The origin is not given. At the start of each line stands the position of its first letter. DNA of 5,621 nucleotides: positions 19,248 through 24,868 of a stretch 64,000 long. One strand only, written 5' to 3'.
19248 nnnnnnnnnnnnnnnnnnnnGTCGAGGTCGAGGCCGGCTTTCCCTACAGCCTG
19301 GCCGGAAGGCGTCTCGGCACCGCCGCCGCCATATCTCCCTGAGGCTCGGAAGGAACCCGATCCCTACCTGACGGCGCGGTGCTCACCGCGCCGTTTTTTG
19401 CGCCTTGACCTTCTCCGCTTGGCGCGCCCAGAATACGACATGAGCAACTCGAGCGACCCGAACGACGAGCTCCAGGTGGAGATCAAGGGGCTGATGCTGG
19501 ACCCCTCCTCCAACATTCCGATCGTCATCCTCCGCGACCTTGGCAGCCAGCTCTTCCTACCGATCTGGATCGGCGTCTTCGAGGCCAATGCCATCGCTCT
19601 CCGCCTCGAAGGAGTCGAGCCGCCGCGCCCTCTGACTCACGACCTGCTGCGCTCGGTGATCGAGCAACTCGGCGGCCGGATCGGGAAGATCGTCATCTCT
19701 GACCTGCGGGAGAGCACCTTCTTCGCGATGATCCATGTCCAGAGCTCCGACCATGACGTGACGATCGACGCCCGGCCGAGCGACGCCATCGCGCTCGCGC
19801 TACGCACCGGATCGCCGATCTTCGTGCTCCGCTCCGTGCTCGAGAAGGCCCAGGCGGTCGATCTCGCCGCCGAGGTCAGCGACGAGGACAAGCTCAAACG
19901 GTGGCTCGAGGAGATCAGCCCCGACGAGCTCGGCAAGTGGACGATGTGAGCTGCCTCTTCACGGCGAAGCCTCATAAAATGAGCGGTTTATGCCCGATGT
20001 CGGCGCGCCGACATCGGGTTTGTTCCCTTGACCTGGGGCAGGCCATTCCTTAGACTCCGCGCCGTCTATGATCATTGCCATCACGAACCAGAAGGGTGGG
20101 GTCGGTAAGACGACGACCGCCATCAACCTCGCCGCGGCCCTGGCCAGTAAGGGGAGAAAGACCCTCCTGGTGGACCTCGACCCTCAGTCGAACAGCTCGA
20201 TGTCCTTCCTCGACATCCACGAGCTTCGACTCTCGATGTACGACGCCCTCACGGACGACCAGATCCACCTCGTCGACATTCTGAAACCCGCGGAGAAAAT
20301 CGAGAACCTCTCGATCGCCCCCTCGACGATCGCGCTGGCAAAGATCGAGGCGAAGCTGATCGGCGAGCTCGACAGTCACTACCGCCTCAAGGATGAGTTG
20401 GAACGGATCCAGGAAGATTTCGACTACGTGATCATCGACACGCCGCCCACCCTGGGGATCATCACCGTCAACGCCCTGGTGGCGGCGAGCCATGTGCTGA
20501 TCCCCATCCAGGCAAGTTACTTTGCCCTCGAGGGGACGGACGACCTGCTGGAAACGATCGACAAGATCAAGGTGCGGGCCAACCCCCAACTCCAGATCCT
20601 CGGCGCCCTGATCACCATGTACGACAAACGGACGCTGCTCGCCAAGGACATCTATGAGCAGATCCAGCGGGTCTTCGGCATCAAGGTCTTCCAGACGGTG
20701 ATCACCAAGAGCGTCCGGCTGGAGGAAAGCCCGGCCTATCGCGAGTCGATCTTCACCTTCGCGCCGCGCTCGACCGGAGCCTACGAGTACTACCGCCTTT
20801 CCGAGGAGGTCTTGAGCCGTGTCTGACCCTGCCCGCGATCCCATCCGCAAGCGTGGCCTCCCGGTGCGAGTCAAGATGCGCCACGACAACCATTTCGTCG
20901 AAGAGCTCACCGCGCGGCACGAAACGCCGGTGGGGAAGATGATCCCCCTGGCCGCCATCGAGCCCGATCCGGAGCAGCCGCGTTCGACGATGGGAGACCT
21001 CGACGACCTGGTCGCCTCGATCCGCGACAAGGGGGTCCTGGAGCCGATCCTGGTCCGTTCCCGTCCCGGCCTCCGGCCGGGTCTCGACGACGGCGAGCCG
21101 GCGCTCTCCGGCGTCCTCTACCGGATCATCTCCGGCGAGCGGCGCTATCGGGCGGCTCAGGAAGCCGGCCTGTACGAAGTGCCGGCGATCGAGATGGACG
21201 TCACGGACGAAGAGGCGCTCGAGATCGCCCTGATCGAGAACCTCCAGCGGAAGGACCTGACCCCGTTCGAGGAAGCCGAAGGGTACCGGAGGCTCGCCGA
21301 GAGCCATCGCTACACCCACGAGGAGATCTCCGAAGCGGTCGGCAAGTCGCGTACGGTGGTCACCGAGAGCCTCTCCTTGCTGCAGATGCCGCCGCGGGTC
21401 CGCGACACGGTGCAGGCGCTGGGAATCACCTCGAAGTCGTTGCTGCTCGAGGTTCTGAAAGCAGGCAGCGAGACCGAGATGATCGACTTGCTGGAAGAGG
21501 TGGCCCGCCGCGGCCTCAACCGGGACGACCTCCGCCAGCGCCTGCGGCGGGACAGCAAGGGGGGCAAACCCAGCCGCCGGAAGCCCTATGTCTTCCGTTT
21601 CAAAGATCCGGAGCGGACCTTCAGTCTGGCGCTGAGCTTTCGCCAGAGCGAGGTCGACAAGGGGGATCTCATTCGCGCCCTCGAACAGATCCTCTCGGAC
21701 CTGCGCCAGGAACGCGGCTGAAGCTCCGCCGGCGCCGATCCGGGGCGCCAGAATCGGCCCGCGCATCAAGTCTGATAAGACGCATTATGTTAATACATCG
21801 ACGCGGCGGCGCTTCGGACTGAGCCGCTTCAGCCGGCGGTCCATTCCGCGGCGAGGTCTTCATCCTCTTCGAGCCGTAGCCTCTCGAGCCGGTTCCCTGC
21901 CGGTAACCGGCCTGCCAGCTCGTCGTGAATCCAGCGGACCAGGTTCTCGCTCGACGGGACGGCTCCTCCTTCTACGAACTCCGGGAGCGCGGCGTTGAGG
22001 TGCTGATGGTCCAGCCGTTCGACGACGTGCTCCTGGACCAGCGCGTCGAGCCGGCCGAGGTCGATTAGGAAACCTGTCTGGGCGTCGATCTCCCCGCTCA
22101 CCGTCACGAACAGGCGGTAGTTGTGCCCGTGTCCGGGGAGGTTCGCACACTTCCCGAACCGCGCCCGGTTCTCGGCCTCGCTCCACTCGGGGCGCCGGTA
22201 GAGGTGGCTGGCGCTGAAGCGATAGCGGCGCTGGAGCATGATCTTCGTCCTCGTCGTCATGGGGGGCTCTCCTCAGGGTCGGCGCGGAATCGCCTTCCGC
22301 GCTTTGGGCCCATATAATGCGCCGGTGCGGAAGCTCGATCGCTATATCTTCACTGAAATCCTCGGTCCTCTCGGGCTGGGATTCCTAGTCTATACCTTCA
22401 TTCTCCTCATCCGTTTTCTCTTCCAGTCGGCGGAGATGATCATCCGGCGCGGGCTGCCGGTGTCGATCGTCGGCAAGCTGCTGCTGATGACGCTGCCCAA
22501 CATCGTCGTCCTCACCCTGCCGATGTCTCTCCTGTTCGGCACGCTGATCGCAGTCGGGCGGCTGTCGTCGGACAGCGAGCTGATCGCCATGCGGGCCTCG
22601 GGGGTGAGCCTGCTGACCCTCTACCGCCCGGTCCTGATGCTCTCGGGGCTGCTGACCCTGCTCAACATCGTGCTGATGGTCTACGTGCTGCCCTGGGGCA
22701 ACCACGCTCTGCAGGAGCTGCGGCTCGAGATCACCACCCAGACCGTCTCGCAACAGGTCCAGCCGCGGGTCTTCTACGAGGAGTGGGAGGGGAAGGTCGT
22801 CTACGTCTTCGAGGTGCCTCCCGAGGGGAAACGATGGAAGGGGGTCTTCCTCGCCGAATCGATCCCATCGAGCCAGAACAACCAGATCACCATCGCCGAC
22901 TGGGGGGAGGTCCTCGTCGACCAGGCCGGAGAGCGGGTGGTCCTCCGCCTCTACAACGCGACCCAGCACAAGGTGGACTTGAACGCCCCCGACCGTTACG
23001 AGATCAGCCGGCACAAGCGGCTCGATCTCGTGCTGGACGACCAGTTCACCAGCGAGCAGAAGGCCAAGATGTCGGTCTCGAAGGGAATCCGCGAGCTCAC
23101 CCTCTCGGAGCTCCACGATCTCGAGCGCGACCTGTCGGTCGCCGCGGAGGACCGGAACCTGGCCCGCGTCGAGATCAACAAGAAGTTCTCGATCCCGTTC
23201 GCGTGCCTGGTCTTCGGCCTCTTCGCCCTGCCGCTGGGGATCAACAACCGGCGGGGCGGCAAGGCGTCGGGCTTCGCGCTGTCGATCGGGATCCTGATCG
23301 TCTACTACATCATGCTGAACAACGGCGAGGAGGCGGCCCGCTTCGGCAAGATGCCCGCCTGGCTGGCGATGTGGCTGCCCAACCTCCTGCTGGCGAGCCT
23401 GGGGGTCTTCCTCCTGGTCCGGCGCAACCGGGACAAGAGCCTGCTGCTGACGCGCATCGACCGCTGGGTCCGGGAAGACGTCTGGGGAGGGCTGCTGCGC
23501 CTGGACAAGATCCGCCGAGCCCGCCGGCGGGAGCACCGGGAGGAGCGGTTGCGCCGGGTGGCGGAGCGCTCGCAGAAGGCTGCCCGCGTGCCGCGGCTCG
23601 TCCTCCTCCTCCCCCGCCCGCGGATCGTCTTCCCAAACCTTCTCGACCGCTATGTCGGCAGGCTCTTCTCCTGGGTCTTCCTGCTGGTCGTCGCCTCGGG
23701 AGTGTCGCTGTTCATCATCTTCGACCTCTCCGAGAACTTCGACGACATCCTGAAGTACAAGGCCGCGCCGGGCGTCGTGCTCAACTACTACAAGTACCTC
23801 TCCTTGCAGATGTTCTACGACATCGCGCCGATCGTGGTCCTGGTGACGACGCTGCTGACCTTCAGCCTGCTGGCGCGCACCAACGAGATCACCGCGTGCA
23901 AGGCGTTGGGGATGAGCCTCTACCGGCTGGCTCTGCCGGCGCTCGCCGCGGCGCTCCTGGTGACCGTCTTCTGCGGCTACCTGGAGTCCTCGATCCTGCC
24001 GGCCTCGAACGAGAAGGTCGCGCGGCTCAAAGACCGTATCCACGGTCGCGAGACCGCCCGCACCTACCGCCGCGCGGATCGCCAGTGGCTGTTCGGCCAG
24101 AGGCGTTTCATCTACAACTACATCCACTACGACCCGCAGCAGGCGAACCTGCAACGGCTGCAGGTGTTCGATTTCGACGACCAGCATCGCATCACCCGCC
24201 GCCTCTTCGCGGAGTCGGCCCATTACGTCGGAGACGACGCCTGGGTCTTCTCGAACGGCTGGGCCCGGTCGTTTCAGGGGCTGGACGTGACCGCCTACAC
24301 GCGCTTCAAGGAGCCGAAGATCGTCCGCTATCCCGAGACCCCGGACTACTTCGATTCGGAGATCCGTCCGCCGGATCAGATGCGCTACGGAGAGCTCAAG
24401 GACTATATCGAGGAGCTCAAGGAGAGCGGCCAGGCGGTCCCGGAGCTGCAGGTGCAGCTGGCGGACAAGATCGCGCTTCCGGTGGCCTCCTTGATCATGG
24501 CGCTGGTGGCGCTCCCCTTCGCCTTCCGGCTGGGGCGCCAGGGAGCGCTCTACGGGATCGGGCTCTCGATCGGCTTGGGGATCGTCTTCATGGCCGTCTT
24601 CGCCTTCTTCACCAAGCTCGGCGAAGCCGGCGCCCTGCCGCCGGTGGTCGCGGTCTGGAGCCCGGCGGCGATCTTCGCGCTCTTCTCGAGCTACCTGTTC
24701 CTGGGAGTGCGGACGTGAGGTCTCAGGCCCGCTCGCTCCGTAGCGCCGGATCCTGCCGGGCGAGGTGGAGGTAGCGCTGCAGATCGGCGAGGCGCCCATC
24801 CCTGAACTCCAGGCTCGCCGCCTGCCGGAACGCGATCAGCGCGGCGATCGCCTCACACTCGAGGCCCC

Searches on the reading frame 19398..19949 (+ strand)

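Call 33: search_protein_families(library=pfam, proteins=[window:19398-19949:+], max_evalue=0.001)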
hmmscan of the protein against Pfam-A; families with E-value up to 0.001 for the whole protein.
window:19398-19949:+ (183 aa): 1 family
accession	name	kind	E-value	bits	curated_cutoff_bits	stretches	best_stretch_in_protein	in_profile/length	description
PF02577.19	BFN_dom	-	1.1e-40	138.4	27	1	43-153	1-109/112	Bifunctional nuclease domain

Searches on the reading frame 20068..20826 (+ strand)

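Call 33: search_protein_families(library=pfam, proteins=[window:20068-20826:+], max_evalue=0.001)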
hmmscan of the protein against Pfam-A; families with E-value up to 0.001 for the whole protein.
window:20068-20826:+ (252 aa): 11 families
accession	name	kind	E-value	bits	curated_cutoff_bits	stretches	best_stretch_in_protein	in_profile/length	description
PF13614.12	AAA_31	-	7e-59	199.2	27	1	2-177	3-177/177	AAA domain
PF01656.29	CbiA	-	1e-28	100.2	25.4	1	3-227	1-124/125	CobQ/CobB/MinD/ParA nucleotide binding domain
PF09140.17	MipZ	-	7.3e-14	52.1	20.7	1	2-166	2-144/262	ATPase MipZ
PF10609.15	ParA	-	1.9e-12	47.6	27.1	1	2-135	5-131/246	NUBPL iron-transfer P-loop NTPase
PF02374.21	ArsA_ATPase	-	8.9e-11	42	24.3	1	8-128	8-135/305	Anion-transporting ATPase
PF06564.18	CBP_BcsQ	-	4.2e-10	40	21.3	1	2-244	3-229/234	Cellulose biosynthesis protein BcsQ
PF00142.24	Fer4_NifH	-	7.9e-10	39.1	25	1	8-49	7-48/271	4Fe-4S iron sulfur cluster binding proteins, NifH/frxC family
PF07015.17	VirC1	-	4.3e-05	23.4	24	0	2-38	3-39/231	VirC1 protein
PF16575.11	CLP1_P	-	8.5e-05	22.9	26.6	0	11-42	4-35/188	mRNA cleavage and polyadenylation factor CLP1 P-loop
PF00448.28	SRP54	-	0.00027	21.1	22.7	0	11-48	11-48/196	SRP54-type protein, GTPase domain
PF03029.23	ATP_bind_1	-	0.00083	19.6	27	0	11-42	6-37/240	Conserved hypothetical ATP binding protein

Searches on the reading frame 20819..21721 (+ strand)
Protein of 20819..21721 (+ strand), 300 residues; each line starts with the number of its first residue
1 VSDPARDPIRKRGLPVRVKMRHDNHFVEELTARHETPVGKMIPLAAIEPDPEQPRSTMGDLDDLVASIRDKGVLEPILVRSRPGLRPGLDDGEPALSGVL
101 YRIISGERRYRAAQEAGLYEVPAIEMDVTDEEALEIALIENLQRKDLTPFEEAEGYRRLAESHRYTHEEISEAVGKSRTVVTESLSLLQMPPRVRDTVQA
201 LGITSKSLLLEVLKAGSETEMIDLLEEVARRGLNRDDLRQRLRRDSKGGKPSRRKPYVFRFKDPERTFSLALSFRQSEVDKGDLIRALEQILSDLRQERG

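Call 33: search_protein_families(library=pfam, proteins=[window:20819-21721:+], max_evalue=0.001)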
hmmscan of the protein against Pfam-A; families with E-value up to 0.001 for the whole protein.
window:20819-21721:+ (300 aa): 2 families
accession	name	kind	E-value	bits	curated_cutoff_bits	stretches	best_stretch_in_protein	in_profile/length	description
PF02195.25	ParB_N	-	1.6e-24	86.2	26.3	1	40-143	4-95/95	ParB N-terminal domain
PF17762.8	HTH_ParB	-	3.4e-17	62.9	22.6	1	145-242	1-97/102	ParB HTH domain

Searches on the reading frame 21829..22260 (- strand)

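Call 33: search_protein_families(library=pfam, proteins=[window:21829-22260:-], max_evalue=0.001)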
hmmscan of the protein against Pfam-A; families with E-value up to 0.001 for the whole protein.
window:21829-22260:- (143 aa): 1 family
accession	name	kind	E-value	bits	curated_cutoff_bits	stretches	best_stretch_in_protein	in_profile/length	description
PF01242.24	PTPS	-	8.5e-29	100.4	22.4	1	9-139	2-117/121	6-pyruvoyl tetrahydropterin synthase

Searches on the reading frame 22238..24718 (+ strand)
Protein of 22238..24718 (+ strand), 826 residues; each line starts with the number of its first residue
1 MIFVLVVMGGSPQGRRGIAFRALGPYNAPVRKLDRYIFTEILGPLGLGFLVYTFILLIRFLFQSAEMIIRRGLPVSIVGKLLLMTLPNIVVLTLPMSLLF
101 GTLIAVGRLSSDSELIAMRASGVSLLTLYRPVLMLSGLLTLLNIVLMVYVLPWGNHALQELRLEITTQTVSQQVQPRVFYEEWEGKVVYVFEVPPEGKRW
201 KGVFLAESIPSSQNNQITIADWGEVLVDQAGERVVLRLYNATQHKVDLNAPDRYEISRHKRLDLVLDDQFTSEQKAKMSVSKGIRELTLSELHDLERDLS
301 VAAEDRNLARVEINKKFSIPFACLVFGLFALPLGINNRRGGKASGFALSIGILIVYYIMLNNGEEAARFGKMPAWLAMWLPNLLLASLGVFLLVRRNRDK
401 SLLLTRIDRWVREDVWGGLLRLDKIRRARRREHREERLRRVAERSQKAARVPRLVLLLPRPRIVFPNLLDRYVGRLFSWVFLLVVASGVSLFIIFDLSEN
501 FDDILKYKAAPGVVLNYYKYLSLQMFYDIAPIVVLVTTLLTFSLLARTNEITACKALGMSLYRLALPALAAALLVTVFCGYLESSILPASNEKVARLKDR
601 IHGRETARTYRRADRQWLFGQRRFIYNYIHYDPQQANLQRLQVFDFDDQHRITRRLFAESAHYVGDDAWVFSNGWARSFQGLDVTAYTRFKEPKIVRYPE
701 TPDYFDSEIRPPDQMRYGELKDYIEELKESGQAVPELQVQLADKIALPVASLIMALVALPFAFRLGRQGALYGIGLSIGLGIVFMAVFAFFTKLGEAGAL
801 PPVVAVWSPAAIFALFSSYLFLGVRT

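Call 33: search_protein_families(library=pfam, proteins=[window:22238-24718:+], max_evalue=0.001)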
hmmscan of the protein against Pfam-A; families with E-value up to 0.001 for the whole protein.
window:22238-24718:+ (826 aa): 1 family
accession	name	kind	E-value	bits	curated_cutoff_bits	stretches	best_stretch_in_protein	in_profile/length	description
PF03739.19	LptF_LptG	-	6.8e-163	542.2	27.9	2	35-395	1-353/353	Lipopolysaccharide export system permease LptF/LptG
